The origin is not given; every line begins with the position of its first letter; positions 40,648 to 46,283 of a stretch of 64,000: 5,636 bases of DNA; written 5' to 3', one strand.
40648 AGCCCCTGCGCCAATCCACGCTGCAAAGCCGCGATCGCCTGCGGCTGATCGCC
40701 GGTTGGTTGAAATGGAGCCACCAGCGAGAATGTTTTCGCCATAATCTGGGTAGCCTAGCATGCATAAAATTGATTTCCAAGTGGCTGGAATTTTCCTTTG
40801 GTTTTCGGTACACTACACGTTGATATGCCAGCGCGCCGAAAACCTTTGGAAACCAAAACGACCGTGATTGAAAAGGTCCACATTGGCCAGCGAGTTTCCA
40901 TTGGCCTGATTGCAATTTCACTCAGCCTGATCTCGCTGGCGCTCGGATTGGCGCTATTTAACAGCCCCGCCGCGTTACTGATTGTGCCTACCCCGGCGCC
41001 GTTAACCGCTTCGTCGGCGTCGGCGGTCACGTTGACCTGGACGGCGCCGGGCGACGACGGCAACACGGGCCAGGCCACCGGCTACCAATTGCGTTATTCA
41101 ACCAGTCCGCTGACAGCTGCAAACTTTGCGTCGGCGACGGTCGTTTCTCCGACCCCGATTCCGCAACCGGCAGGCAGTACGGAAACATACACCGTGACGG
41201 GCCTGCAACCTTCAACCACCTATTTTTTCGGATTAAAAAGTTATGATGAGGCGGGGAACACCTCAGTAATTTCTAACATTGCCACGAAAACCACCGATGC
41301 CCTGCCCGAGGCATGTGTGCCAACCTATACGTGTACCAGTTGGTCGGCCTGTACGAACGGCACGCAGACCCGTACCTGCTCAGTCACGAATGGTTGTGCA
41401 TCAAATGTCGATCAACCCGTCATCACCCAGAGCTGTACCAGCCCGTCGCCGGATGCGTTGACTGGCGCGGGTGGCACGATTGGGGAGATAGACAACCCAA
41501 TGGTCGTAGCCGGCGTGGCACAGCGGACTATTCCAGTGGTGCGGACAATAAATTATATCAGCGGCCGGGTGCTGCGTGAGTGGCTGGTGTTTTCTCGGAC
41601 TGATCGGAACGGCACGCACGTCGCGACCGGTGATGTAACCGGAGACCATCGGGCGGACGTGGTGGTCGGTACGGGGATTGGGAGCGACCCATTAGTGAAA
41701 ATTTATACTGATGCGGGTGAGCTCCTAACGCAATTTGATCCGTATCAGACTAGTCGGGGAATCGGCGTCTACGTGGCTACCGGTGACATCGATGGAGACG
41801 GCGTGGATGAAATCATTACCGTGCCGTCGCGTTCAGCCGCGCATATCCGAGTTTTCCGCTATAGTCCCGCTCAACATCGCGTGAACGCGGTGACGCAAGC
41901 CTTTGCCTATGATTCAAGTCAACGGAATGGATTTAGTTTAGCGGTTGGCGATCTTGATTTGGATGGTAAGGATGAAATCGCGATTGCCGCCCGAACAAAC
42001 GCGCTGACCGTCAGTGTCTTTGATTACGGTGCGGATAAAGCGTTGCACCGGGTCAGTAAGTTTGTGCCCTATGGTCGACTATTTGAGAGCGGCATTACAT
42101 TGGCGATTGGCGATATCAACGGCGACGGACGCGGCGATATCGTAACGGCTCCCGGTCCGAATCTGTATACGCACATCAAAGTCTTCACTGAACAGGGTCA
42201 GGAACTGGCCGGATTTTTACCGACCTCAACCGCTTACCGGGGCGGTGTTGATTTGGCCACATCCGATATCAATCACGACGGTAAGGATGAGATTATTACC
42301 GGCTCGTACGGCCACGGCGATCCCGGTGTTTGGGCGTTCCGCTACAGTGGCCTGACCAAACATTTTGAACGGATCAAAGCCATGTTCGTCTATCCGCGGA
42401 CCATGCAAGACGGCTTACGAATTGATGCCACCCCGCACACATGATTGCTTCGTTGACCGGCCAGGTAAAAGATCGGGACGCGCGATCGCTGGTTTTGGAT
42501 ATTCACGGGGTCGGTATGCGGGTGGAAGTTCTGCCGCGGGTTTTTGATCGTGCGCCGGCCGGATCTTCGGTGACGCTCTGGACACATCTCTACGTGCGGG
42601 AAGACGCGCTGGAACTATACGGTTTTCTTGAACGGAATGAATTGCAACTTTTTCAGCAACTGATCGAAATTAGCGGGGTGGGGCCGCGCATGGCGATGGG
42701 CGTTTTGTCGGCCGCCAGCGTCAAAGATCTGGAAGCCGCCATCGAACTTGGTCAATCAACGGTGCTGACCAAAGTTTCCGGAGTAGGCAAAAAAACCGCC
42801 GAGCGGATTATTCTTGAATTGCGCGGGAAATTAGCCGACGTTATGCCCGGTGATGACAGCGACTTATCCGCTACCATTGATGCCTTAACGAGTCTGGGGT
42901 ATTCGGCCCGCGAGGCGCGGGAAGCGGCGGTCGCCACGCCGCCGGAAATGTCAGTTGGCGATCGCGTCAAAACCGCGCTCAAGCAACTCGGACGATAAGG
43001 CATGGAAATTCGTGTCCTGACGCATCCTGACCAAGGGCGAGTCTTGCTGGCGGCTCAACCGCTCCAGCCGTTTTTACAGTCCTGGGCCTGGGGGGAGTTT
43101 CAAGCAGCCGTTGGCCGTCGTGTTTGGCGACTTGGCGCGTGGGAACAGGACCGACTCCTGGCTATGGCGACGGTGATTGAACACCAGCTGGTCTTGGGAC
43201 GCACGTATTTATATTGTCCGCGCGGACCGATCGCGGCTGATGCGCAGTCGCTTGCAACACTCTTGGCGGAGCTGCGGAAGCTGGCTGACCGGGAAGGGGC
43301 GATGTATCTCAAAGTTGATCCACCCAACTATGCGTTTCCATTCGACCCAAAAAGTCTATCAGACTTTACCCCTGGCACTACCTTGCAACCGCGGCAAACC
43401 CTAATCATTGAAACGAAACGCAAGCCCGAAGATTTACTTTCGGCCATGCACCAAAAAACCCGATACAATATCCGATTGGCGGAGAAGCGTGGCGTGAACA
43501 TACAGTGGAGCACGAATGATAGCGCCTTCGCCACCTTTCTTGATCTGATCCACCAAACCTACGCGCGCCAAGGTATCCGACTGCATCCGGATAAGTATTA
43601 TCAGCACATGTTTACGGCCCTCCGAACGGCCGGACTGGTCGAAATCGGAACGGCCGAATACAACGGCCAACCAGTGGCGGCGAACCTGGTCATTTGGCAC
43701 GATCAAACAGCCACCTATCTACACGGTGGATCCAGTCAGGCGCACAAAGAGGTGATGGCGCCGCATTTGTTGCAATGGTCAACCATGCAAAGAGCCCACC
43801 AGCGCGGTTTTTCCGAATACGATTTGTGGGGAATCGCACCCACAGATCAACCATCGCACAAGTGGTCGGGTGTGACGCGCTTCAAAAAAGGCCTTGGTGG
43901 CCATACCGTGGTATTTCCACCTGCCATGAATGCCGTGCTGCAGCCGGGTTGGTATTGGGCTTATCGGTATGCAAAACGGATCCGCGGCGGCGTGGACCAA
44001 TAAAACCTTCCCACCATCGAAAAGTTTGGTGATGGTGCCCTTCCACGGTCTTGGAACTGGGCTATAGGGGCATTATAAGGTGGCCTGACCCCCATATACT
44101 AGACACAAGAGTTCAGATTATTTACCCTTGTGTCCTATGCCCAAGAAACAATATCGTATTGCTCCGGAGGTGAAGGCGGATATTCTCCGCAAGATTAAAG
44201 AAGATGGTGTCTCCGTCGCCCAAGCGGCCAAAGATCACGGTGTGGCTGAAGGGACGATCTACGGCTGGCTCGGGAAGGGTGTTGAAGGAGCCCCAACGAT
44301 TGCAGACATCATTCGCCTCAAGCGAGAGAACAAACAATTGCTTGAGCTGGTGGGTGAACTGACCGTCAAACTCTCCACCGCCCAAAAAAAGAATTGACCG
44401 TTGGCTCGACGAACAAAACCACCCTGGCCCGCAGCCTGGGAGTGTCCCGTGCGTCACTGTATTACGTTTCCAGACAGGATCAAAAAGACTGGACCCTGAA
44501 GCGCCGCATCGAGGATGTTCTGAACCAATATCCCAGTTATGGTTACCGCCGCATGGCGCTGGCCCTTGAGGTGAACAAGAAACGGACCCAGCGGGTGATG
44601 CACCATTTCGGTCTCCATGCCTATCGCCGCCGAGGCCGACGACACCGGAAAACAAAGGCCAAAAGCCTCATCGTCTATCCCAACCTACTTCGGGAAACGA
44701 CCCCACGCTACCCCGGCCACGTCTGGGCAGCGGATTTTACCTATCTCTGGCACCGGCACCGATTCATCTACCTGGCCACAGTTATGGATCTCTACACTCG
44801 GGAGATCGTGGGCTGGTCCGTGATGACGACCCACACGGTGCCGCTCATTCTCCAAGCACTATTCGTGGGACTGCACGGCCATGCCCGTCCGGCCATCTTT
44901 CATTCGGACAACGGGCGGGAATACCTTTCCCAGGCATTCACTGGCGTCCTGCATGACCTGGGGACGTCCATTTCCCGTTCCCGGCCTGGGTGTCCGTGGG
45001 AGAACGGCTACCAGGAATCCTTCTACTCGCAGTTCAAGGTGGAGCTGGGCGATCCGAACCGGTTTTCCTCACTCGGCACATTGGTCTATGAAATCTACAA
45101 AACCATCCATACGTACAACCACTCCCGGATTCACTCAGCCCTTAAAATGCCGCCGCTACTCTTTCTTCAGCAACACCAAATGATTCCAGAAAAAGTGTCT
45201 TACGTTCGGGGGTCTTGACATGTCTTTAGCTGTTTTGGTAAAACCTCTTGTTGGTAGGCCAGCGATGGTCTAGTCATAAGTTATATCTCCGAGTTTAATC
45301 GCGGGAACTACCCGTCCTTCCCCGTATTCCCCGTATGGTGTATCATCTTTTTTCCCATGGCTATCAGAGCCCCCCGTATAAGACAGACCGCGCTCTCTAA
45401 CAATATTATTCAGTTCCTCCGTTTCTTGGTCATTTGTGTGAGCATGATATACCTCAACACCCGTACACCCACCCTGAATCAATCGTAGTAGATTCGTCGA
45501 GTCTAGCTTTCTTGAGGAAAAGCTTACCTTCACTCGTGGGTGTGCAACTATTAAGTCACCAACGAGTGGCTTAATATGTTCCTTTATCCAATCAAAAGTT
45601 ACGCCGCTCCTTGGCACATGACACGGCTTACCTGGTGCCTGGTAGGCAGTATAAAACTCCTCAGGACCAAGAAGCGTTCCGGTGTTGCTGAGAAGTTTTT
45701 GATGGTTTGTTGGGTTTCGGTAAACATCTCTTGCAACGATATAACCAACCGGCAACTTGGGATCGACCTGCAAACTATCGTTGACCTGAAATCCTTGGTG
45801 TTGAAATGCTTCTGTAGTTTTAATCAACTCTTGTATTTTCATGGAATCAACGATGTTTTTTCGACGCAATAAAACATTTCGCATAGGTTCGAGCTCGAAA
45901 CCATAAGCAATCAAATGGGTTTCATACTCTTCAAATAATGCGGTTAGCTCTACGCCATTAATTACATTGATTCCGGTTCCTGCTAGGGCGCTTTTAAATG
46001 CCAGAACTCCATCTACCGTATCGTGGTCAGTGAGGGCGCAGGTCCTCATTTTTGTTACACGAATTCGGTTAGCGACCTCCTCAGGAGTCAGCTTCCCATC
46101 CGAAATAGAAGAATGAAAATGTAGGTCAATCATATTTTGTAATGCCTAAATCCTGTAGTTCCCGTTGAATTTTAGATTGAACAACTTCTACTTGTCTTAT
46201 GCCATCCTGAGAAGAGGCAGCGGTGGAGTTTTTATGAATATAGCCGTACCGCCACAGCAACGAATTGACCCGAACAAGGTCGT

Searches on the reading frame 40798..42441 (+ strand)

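Call 93: search_protein_families(library=pfam, proteins=[window:40798-42441:+], max_evalue=0.01)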
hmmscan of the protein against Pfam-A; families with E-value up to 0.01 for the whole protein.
window:40798-42441:+ (548 aa): 7 families
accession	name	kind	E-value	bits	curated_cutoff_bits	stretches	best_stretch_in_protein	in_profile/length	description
PF01839.29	FG-GAP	-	4.9e-23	81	22.1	4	377-399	1-28/37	FG-GAP repeat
PF13517.12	FG-GAP_3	-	1e-17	64.9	26.9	4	385-449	1-60/61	FG-GAP-like repeat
PF00041.27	fn3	-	1.5e-09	38.3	25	1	70-155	9-75/84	Fibronectin type III domain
PF16656.11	Pur_ac_phosph_N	-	1.3e-06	29.3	30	1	69-151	8-83/93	Purple acid Phosphatase, N-terminal domain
PF21348.3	RGL11_C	-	0.00055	19.3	27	0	479-510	231-262/490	Rhamnogalacturonan lyase family 11, C-terminal domain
PF15907.11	Itfg2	-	0.00072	19.3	27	0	488-531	80-120/330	Integrin-alpha FG-GAP repeat-containing protein 2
PF25059.1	FN3_DSCAM-DSCAML_C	-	0.0021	18.8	39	1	127-167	43-83/89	DSCAM/DSCAML C-terminal Fn3-like domain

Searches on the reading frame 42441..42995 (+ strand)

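Call 93: search_protein_families(library=pfam, proteins=[window:42441-42995:+], max_evalue=0.01)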
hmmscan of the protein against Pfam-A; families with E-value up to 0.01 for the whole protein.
window:42441-42995:+ (185 aa): 9 families
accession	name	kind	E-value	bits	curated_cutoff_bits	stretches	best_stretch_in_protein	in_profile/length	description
PF01330.27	RuvA_N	-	7.4e-19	68.1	23.6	1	1-61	1-61/61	RuvA N terminal domain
PF14520.12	HHH_5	-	3.5e-16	59.9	27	1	71-128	1-56/57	Helix-hairpin-helix domain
PF07499.19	RuvA_C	-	1.1e-06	29.4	24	1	147-183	8-46/47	RuvA, C-terminal domain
PF00633.29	HHH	-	7.4e-06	26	24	1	109-124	13-28/30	Helix-hairpin-helix motif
PF21176.3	RecR_HhH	-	0.00021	21.5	27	0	109-127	8-26/45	RecR, helix-hairpin-helix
PF10391.15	DNA_pol_lambd_f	-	0.0035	17.6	29.8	0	109-122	3-16/51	Fingers domain of DNA polymerase lambda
PF12826.13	HHH_2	-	0.0044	17.6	27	0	71-89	34-52/64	Helix-hairpin-helix motif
PF00416.27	Ribosomal_S13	-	0.0049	17.7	31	0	72-105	15-48/128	Ribosomal protein S13/S18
PF12836.13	HHH_3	-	0.0071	16.9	27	0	108-124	15-31/65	Helix-hairpin-helix motif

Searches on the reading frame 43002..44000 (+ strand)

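Call 93: search_protein_families(library=pfam, proteins=[window:43002-44000:+], max_evalue=0.01)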
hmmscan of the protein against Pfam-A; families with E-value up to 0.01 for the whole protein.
window:43002-44000:+ (333 aa): 3 families
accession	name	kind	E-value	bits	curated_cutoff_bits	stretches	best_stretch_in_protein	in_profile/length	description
PF02388.22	FemAB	-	3.4e-51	174.8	24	3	219-326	302-406/406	FemAB family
PF13480.13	Acetyltransf_6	-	7.7e-22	78.4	22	1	150-277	4-136/143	Acetyltransferase (GNAT) domain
PF04339.18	FemAB_like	-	0.0018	17.9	27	1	139-236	169-273/369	Peptidogalycan biosysnthesis/recognition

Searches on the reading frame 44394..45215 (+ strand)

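Call 93: search_protein_families(library=pfam, proteins=[window:44394-45215:+], max_evalue=0.01)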
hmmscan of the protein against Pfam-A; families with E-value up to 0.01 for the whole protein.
window:44394-45215:+ (274 aa): 4 families
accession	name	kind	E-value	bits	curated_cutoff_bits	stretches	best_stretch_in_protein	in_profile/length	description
PF00665.32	rve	-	1.8e-20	73.5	32.6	1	107-201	4-102/102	Integrase core domain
PF13683.12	rve_3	-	7.7e-13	48.4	26.5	1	190-252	2-64/67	Integrase core domain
PF13276.12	HTH_21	-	3e-05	24.6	28.1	1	35-80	6-58/60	HTH-like domain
PF13333.12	rve_2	-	3.1e-05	24.5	22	1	208-251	1-44/56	Integrase core domain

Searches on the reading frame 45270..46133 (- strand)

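Call 93: search_protein_families(library=pfam, proteins=[window:45270-46133:-], max_evalue=0.01)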
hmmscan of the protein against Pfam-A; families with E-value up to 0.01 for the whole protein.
window:45270-46133:- (287 aa): 1 family
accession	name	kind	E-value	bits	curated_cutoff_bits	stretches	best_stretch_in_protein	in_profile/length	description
PF02811.25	PHP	-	5.5e-14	53.3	26.4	1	3-78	1-79/164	PHP domain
